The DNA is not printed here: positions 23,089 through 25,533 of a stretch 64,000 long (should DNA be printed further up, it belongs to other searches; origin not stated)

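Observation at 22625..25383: Large NYN-nuclease / 2xOST-HTH / disordered RE-rich / HhH protein translationally coupled to a 3-methyladenine glycosylase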

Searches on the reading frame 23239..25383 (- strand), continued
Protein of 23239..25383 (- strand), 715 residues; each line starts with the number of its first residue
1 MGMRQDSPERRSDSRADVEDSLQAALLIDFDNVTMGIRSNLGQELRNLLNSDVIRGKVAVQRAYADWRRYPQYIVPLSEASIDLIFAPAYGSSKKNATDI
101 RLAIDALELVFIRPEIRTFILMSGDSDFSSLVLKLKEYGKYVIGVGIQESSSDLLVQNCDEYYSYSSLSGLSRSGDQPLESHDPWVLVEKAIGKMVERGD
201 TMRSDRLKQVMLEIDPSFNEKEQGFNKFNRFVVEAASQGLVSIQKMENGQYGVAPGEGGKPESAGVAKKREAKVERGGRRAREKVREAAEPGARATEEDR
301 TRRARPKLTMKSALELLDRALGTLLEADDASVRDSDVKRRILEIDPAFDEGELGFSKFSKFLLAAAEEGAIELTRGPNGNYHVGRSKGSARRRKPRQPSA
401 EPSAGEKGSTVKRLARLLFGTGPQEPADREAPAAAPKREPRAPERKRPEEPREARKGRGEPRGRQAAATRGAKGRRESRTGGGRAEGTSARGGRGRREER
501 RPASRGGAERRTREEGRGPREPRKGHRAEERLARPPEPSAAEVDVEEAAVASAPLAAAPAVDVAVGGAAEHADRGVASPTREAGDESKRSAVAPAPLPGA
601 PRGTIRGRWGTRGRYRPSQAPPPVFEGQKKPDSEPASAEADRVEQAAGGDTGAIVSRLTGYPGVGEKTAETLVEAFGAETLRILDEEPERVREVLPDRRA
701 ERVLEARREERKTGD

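Call 59: list_cluster_members(proteins=[P0203, P0204, P0206, P0213, P0216, P0222, P0198, P0189, P0195, P0147])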
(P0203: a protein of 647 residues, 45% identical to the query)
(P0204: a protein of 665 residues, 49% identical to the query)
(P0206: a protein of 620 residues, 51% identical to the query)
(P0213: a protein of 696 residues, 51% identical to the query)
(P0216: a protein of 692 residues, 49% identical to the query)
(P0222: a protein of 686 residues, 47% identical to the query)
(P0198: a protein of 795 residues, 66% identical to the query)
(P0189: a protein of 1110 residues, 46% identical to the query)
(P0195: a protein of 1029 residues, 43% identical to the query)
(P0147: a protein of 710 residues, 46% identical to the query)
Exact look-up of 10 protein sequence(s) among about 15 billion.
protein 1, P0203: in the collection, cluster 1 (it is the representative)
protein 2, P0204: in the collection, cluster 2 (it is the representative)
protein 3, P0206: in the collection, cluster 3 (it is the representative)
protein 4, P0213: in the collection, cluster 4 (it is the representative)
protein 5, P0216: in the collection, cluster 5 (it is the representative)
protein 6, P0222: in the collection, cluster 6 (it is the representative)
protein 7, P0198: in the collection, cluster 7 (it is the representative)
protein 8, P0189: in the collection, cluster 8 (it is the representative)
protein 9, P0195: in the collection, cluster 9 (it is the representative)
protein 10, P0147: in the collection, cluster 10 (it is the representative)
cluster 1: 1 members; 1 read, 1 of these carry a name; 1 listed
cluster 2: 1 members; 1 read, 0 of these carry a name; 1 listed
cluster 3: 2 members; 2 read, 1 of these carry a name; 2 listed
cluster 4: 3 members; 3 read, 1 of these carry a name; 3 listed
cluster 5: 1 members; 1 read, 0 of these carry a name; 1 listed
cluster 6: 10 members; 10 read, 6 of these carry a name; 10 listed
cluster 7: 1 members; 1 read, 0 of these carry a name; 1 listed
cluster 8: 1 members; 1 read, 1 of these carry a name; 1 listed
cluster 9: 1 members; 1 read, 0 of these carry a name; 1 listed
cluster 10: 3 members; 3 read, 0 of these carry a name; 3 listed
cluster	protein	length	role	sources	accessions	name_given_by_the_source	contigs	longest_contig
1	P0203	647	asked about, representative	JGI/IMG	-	uncharacterized protein (TIGR00288 family)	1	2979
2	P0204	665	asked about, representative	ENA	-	-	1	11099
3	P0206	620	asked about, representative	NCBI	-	-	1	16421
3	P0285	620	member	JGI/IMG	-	uncharacterized protein (TIGR00288 family)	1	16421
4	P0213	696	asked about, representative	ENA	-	-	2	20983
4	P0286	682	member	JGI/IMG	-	uncharacterized protein (TIGR00288 family)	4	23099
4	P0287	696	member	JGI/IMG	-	-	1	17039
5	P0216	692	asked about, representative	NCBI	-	-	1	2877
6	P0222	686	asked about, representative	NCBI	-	-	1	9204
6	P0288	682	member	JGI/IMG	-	uncharacterized protein (TIGR00288 family)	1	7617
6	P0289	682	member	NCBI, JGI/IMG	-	uncharacterized protein (TIGR00288 family)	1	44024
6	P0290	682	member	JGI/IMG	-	uncharacterized protein (TIGR00288 family)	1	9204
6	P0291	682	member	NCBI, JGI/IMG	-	uncharacterized protein (TIGR00288 family)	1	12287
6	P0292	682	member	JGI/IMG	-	uncharacterized protein (TIGR00288 family)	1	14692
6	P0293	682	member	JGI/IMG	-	uncharacterized protein (TIGR00288 family)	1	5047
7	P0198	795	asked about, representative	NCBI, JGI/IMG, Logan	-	-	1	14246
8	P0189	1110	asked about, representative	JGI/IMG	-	uncharacterized protein (TIGR00288 family)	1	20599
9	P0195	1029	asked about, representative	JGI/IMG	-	-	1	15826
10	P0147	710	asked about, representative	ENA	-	-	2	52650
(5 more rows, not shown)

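Call 60: search_protein_families(library=pfam, proteins=[P0203, P0204, P0213, P0222, P0226, P0198, P0189, P0195, P0224, P0210], max_evalue=0.01)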
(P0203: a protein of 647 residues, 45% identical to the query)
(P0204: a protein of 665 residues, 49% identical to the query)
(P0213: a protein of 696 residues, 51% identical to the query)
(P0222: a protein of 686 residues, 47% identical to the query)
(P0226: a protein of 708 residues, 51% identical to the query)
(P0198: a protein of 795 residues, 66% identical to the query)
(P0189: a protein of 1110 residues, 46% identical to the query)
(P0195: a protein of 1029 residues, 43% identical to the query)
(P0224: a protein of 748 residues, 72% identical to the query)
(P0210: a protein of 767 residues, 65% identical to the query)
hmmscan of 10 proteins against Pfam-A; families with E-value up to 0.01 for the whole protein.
P0203 (647 aa): 1 family
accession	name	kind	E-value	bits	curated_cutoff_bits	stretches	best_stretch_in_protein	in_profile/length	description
PF01936.24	NYN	-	1.1e-25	91.3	24.2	1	22-162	2-143/145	NYN domain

P0204 (665 aa): 1 family
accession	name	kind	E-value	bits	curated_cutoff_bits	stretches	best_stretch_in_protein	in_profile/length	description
PF01936.24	NYN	-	8.9e-26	91.6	24.2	1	25-165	2-143/145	NYN domain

P0213 (696 aa): 2 families
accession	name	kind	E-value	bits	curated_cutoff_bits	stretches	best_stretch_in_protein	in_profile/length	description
PF01936.24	NYN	-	6.2e-25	88.8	24.2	1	27-167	2-143/145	NYN domain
PF12872.13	OST-HTH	-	1.4e-05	25.3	23.8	1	194-253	11-68/71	OST-HTH/LOTUS domain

P0222 (686 aa): 2 families
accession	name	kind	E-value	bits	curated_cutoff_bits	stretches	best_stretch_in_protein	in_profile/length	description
PF01936.24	NYN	-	2e-25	90.4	24.2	1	25-165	2-143/145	NYN domain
PF12872.13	OST-HTH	-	0.0055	17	23.8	0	198-234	16-53/71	OST-HTH/LOTUS domain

P0226 (708 aa): 2 families
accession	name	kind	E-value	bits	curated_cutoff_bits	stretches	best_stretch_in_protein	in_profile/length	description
PF01936.24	NYN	-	2e-25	90.4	24.2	1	23-163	2-143/145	NYN domain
PF12872.13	OST-HTH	-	0.0097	16.2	23.8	0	197-233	16-54/71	OST-HTH/LOTUS domain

P0198 (795 aa): 2 families
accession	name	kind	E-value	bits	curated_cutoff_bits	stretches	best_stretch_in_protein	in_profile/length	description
PF01936.24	NYN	-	1.9e-25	90.5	24.2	1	49-189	2-143/145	NYN domain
PF12872.13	OST-HTH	-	5.6e-05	23.4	23.8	1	224-259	19-54/71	OST-HTH/LOTUS domain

P0189 (1110 aa): 2 families
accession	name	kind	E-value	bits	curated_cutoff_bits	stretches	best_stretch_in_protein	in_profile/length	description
PF01936.24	NYN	-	2.4e-23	83.7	24.2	1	24-164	2-143/145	NYN domain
PF12872.13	OST-HTH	-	7.7e-07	29.3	23.8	0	400-443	21-63/71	OST-HTH/LOTUS domain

P0195 (1029 aa): 2 families
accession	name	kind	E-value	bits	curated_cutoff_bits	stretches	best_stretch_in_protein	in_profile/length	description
PF01936.24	NYN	-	5.7e-24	85.7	24.2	1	22-162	2-143/145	NYN domain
PF12872.13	OST-HTH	-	1.6e-07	31.5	23.8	1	196-249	18-69/71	OST-HTH/LOTUS domain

P0224 (748 aa): 2 families
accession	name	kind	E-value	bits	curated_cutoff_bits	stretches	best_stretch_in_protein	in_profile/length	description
PF01936.24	NYN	-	2.4e-24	87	24.2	1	8-148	2-143/145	NYN domain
PF12872.13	OST-HTH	-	0.0032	17.7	23.8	1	183-233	19-67/71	OST-HTH/LOTUS domain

P0210 (767 aa): 1 family
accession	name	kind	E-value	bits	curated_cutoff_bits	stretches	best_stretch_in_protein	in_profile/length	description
PF01936.24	NYN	-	2.6e-25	90.1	24.2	1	6-146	2-143/145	NYN domain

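Call 62: find_homologous_proteins(query=P0222, max_evalue=1e-20)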
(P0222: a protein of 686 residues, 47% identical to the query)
Query P0222 (686 aa): 5947 proteins with E <= 1e-20 among 8000 candidates; the best 120 are listed.
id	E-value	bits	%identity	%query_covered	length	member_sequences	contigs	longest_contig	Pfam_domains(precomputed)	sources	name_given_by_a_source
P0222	0.0e+0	1475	100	100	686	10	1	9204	PF01936.25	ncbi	-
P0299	0.0e+0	1177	82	100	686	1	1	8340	PF01936.25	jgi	jgi:uncharacterized protein (TIGR00288 family)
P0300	1.1e-288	977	70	99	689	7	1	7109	PF01936.25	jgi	jgi:uncharacterized protein (TIGR00288 family)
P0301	7.1e-183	628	65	66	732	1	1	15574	PF01936.25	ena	-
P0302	1.5e-177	610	49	98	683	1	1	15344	PF01936.25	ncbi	-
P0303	1.8e-176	607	50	99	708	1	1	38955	PF01936.25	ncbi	-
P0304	2.1e-175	603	49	99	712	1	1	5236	PF01936.25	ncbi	-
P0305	2.2e-175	603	52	97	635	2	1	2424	PF01936.25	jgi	-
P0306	4.0e-175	602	72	54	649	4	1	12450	PF01936.25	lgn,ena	-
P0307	5.7e-175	602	51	97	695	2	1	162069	PF01936.25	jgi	jgi:uncharacterized protein (TIGR00288 family)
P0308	2.4e-174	600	71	56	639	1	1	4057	PF01936.25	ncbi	-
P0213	3.2e-172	593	51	97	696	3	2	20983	PF01936.25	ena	-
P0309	4.0e-172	592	54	87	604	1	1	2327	PF01936.25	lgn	-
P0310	2.9e-171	590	53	87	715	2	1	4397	PF01936.25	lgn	-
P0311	5.2e-171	589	50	99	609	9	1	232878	PF01936.25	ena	-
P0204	1.6e-170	587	62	71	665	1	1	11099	PF01936.25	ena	-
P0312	2.6e-170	586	50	100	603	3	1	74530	PF01936.25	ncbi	-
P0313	3.7e-170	586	49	98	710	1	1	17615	PF01936.25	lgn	-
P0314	3.9e-170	586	49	95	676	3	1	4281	PF01936.25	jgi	jgi:uncharacterized LabA/DUF88 family protein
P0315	2.9e-169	583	68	63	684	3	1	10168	PF01936.25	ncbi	-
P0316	3.8e-169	583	51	97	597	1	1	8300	PF01936.25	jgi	jgi:uncharacterized protein (TIGR00288 family)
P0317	4.0e-169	582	69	57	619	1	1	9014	PF01936.25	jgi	jgi:uncharacterized protein (TIGR00288 family)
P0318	9.2e-169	581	50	98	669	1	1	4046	PF01936.25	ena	-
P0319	9.4e-169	581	55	83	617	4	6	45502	PF01936.25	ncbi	-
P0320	1.6e-168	580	70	56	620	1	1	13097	PF01936.25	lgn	-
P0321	2.3e-168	580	52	90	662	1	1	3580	PF01936.25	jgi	-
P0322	2.8e-168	580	51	98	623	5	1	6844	PF01936.25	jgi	jgi:uncharacterized protein (TIGR00288 family)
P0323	3.8e-168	579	60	72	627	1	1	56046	PF01936.25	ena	-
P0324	5.9e-168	579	67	59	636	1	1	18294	PF01936.25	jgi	jgi:uncharacterized protein (TIGR00288 family)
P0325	6.6e-168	578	67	57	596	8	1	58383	PF01936.25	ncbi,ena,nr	ncbi:MAG TPA: NYN domain-containing protein [Gemmatimonadales bacterium]|nr:NYN domain-containing pr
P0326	6.8e-168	578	71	55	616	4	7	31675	PF01936.25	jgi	jgi:uncharacterized LabA/DUF88 family protein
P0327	7.4e-168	578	57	81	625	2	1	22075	PF01936.25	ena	-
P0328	1.1e-167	578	62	67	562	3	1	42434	PF01936.25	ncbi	-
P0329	1.2e-167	578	65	60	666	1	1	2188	PF12872.14,PF01936.25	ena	-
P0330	1.6e-167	577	51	97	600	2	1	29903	PF01936.25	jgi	-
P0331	3.6e-167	576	67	59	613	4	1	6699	PF01936.25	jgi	-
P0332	3.8e-167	576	62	67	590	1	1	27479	PF01936.25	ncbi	-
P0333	4.0e-167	576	49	95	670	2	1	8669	PF01936.25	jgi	jgi:uncharacterized LabA/DUF88 family protein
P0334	4.0e-167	576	51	91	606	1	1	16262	PF01936.25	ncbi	-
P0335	4.1e-167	576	69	57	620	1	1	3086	PF01936.25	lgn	-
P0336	6.9e-167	575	63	63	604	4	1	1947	PF01936.25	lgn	-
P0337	1.2e-166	574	69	54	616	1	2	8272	PF01936.25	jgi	jgi:uncharacterized protein (TIGR00288 family)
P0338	1.3e-166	574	71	58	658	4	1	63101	PF01936.25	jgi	jgi:uncharacterized protein (TIGR00288 family)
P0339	1.3e-166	574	67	55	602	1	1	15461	PF01936.25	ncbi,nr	ncbi:MAG: NYN domain-containing protein [Gemmatimonadetes bacterium]|nr:NYN domain-containing protei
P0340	1.3e-166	574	68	55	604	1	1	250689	PF01936.25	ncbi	-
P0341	1.5e-166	574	68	53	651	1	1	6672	PF01936.25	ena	-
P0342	1.5e-166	574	52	84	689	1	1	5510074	PF01936.25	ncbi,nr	ncbi:MAG: NYN domain-containing protein [Gemmatimonadota bacterium]|nr:MAG: NYN domain-containing pr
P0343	1.6e-166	574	68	53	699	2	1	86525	PF01936.25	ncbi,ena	-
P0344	3.1e-166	573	49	97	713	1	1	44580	PF01936.25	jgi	-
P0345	3.4e-166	573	49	100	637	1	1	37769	PF01936.25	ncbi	-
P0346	4.8e-166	572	70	51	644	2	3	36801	PF01936.25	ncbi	-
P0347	7.8e-166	572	72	52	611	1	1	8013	PF01936.25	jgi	jgi:uncharacterized protein (TIGR00288 family)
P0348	8.1e-166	572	66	56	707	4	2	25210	PF01936.25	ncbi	-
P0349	9.1e-166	571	-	-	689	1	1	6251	PF01936.25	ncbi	-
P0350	1.0e-165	571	67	57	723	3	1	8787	PF01936.25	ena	-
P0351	1.4e-165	571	63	66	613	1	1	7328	PF01936.25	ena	-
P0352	1.5e-165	571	67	56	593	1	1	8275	PF01936.25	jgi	jgi:uncharacterized protein (TIGR00288 family)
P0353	3.0e-165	570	51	99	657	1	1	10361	PF01936.25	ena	-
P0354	4.8e-165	569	71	52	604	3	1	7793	PF01936.25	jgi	-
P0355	6.0e-165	569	51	99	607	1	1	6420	PF01936.25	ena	-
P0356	6.2e-165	569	67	54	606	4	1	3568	PF01936.25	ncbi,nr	ncbi:MAG: NYN domain-containing protein [Gemmatimonadota bacterium]|nr:NYN domain-containing protein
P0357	7.2e-165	568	55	87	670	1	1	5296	PF01936.25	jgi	jgi:uncharacterized protein (TIGR00288 family)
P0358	9.6e-165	568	51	99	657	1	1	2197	PF01936.25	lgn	-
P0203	9.7e-165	568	51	97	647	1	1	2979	PF01936.25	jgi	jgi:uncharacterized protein (TIGR00288 family)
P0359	1.2e-164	568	61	69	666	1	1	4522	PF01936.25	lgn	-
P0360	1.3e-164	568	61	69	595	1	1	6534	PF01936.25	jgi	jgi:uncharacterized protein (TIGR00288 family)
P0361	1.5e-164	567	71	54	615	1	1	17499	PF01936.25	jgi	jgi:uncharacterized protein (TIGR00288 family)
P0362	1.8e-164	567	70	52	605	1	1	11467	PF01936.25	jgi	jgi:uncharacterized protein (TIGR00288 family)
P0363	3.5e-164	566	68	53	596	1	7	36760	PF01936.25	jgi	jgi:uncharacterized protein (TIGR00288 family)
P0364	3.7e-164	566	71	55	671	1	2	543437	PF01936.25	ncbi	-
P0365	3.9e-164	566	71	54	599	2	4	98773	PF01936.25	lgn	-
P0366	4.8e-164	566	69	54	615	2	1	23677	PF01936.25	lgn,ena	-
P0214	6.6e-164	565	50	94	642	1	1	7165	PF01936.25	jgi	-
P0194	6.7e-164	565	47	100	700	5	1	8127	PF01936.25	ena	-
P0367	8.7e-164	565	68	58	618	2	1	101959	PF01936.25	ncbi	-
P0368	8.8e-164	565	70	54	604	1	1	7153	PF01936.25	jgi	jgi:uncharacterized protein (TIGR00288 family)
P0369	1.0e-163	565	69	53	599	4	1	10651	PF01936.25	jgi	jgi:uncharacterized protein (TIGR00288 family)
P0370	1.2e-163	564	57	69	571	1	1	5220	PF01936.25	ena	-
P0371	1.5e-163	564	48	97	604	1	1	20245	PF01936.25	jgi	jgi:uncharacterized protein (TIGR00288 family)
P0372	1.8e-163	564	50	96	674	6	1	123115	PF01936.25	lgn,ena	-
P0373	2.0e-163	564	68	57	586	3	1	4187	PF01936.25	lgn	-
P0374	2.0e-163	564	70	54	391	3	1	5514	PF01936.25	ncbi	ncbi:MAG: hypothetical protein AMS18_13950, partial [Gemmatimonas sp. SG8_17]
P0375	2.2e-163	563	72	52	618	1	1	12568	PF01936.25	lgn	-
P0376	2.7e-163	563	50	96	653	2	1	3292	PF01936.25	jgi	jgi:uncharacterized protein (TIGR00288 family)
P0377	2.9e-163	563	69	54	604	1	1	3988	PF01936.25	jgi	jgi:uncharacterized protein (TIGR00288 family)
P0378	2.9e-163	563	68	55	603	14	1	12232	PF01936.25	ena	-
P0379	4.6e-163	562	67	55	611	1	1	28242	PF01936.25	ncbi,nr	ncbi:MAG: NYN domain-containing protein [Gemmatimonadetes bacterium]|nr:NYN domain-containing protei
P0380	4.7e-163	562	72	55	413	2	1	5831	PF01936.25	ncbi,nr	ncbi:MAG: NYN domain-containing protein, partial [Gemmatimonadales bacterium]|nr:NYN domain-containi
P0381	4.9e-163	562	72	52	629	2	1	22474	PF01936.25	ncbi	-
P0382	6.6e-163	562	67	55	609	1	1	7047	PF01936.25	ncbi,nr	ncbi:MAG TPA: NYN domain-containing protein [Gemmatimonadales bacterium]|nr:NYN domain-containing pr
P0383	8.7e-163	562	49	97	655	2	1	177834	PF01936.25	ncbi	-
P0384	1.1e-162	561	61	65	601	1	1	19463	PF01936.25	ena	-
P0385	1.3e-162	561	67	57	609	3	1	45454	PF01936.25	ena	-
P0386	1.4e-162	561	50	97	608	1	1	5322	PF01936.25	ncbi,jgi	jgi:uncharacterized protein (TIGR00288 family)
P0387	1.5e-162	561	69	55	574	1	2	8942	PF01936.25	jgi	jgi:uncharacterized protein (TIGR00288 family)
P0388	2.0e-162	560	71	52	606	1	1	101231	PF01936.25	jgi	-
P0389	2.1e-162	560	60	63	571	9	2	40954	PF01936.25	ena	-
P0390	2.3e-162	560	63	65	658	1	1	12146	PF01936.25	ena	-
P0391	2.9e-162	560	70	54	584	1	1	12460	PF01936.25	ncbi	-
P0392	3.5e-162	560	72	52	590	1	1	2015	PF01936.25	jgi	jgi:uncharacterized protein (TIGR00288 family)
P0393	3.7e-162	559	69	52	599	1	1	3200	PF01936.25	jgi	jgi:uncharacterized protein (TIGR00288 family)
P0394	3.7e-162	559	57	77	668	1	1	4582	PF01936.25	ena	-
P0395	4.2e-162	559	52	95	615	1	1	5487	PF01936.25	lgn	-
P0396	4.2e-162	559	62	69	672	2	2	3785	PF01936.25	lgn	-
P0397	4.8e-162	559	55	82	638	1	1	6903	PF01936.25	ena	-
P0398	5.1e-162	559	68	54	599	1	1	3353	PF01936.25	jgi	jgi:uncharacterized protein (TIGR00288 family)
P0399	5.8e-162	559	70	54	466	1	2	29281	PF01936.25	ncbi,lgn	ncbi:MAG: NYN domain-containing protein [Gemmatimonadales bacterium]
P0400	6.6e-162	559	68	53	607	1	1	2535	PF01936.25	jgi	-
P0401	6.6e-162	559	66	59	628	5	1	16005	PF01936.25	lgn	-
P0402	8.6e-162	558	50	96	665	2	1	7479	PF01936.25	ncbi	-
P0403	9.1e-162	558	70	55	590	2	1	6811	PF01936.25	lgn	-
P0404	9.5e-162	558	50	96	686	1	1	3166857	PF01936.25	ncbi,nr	ncbi:MAG: NYN domain-containing protein [Gemmatimonadota bacterium]|nr:MAG: NYN domain-containing pr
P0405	1.1e-161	558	68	52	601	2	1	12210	PF01936.25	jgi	jgi:uncharacterized protein (TIGR00288 family)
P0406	1.1e-161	558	69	51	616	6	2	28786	PF01936.25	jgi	jgi:uncharacterized protein (TIGR00288 family)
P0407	1.2e-161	558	69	54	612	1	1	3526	PF01936.25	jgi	jgi:uncharacterized protein (TIGR00288 family)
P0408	1.4e-161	558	69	57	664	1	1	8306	PF01936.25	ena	-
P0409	1.7e-161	557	69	52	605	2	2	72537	PF01936.25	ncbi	-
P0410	1.9e-161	557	68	52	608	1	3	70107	PF01936.25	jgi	-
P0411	2.1e-161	557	67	59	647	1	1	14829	PF01936.25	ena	-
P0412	2.7e-161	557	60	67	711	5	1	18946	PF01936.25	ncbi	-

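Call 63: find_encoding_contigs(protein=P0342, flank=6000, max_places=2)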
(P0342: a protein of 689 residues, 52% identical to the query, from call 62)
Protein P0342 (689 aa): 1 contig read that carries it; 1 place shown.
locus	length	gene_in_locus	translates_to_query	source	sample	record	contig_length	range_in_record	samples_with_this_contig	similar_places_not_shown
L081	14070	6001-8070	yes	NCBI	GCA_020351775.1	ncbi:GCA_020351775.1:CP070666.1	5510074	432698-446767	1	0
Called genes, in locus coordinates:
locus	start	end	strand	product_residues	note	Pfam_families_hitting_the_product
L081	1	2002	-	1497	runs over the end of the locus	PF04563:RNA_pol_Rpb2_1, PF04561:RNA_pol_Rpb2_2, PF04565:RNA_pol_Rpb2_3, PF10385:RNA_pol_Rpb2_45, PF00562:RNA_pol_Rpb2_6, PF04560:RNA_pol_Rpb2_7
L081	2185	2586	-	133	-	PF16320:Ribosomal_L12_N, PF00542:Ribosomal_L12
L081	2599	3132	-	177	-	PF00466:Ribosomal_L10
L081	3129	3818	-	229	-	PF00687:Ribosomal_L1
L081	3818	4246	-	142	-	PF03946:Ribosomal_L11_N, PF00298:Ribosomal_L11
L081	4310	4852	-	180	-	PF02357:NusG, PF00467:KOW (weak)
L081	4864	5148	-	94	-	PF00584:SecE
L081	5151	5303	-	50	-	PF00471:Ribosomal_L33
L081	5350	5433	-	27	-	PF03143:GTP_EFTU_D3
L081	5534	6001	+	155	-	PF13193:AMP-binding_C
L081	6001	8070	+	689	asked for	PF01936:NYN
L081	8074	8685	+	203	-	PF02245:Pur_DNA_glyco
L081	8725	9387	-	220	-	-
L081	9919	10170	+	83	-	-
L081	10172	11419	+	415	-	PF00155:Aminotran_1_2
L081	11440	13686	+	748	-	PF00561:Abhydrolase_1, PF03447:NAD_binding_3, PF00742:Homoserine_dh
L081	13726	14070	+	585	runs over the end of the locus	PF00501:AMP-binding, PF13193:AMP-binding_C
